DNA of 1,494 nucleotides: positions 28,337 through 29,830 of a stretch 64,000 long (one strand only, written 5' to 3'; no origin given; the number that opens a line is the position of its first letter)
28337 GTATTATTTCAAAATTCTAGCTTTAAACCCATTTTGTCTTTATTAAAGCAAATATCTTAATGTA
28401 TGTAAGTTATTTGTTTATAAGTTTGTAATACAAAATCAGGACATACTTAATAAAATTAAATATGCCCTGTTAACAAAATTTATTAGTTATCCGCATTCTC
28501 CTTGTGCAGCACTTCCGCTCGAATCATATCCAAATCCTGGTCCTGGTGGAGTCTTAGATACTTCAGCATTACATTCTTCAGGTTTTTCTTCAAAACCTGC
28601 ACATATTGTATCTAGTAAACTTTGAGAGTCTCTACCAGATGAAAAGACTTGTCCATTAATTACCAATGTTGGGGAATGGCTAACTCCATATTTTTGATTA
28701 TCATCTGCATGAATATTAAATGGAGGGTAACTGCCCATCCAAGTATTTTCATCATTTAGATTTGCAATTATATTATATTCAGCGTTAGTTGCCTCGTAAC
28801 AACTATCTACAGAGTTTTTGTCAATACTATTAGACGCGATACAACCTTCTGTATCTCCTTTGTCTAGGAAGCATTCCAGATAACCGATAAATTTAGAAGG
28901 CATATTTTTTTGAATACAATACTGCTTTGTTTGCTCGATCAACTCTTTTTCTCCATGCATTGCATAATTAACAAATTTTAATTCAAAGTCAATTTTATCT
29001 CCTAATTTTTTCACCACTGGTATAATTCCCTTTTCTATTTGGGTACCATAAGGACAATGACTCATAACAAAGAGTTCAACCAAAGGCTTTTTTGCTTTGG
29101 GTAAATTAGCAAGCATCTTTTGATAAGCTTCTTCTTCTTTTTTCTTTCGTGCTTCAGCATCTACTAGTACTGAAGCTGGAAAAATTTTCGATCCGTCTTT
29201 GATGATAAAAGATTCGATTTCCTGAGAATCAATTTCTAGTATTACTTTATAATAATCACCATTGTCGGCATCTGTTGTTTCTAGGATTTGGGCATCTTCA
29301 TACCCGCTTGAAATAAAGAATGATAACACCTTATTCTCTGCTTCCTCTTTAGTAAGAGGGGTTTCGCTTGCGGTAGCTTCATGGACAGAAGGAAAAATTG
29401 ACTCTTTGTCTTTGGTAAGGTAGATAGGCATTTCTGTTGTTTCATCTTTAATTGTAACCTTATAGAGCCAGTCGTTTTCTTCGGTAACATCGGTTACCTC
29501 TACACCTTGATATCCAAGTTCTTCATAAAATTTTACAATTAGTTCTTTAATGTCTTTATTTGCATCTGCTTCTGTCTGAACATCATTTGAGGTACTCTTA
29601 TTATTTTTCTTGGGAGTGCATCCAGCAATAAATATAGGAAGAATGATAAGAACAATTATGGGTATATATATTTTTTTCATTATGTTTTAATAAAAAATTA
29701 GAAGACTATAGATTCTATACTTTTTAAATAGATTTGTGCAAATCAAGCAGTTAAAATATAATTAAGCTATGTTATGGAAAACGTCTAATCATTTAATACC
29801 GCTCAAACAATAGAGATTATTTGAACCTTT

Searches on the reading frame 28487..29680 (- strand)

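Call 41: search_protein_families(library=pfam, proteins=[window:28487-29680:-], max_evalue=0.0001)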
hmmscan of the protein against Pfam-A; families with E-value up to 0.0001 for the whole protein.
window:28487-29680:- (397 aa): 0 families

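Call 50: search_protein_families(library=pfam, proteins=[window:28487-29680:-], max_evalue=0.01)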
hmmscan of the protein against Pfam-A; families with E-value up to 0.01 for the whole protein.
window:28487-29680:- (397 aa): 2 families
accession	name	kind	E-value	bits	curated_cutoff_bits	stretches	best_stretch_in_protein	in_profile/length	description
PF13192.12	Thioredoxin_3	-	0.00054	20.4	24.8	0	328-350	42-64/76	Thioredoxin domain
PF03227.22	GILT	-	0.0064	17.2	22.4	0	201-282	2-92/107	Gamma interferon inducible lysosomal thiol reductase (GILT)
